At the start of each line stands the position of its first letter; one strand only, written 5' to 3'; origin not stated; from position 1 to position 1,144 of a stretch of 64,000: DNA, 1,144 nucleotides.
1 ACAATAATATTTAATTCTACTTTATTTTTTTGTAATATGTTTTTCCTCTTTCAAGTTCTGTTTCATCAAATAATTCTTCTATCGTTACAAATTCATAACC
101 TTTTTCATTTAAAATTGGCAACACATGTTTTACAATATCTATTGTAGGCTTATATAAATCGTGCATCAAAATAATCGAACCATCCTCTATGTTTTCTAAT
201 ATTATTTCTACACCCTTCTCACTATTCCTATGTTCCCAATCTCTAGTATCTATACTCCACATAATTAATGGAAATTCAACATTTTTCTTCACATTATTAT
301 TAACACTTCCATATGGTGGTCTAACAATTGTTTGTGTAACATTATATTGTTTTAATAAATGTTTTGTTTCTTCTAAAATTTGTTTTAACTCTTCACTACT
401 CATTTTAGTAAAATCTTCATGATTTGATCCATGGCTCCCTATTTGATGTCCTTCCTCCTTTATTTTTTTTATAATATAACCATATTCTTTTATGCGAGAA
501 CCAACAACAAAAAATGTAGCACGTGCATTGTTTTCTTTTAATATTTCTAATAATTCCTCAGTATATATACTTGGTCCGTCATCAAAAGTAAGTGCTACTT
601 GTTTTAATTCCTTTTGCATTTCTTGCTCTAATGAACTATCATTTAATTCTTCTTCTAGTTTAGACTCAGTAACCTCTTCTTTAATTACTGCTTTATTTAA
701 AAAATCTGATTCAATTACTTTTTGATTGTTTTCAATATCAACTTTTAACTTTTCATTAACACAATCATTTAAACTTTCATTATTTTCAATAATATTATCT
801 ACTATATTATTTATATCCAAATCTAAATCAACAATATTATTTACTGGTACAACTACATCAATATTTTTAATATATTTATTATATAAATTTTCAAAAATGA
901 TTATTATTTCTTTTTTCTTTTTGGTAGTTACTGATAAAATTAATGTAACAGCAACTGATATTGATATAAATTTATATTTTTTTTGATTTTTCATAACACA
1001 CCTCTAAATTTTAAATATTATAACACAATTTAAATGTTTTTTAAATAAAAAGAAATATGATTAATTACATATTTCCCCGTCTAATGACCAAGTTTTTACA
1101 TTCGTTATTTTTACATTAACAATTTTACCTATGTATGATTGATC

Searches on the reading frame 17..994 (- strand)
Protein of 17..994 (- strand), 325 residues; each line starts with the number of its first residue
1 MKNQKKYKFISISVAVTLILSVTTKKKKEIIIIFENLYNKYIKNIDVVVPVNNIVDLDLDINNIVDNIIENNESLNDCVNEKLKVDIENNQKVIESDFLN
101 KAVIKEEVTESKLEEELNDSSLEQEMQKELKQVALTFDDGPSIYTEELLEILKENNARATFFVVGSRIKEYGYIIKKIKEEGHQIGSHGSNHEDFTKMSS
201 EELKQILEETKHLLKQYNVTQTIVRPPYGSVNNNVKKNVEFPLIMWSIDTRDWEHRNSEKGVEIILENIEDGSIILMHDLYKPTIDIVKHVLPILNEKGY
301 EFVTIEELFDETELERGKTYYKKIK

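Call 47: search_protein_families(library=pfam, proteins=[window:17-994:-], max_evalue=0.001)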
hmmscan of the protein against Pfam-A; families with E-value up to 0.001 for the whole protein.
window:17-994:- (325 aa): 1 family
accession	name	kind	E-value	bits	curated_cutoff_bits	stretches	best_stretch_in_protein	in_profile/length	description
PF01522.26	Polysacc_deac_1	-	5.2e-34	117.3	23.1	1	129-238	5-115/124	Polysaccharide deacetylase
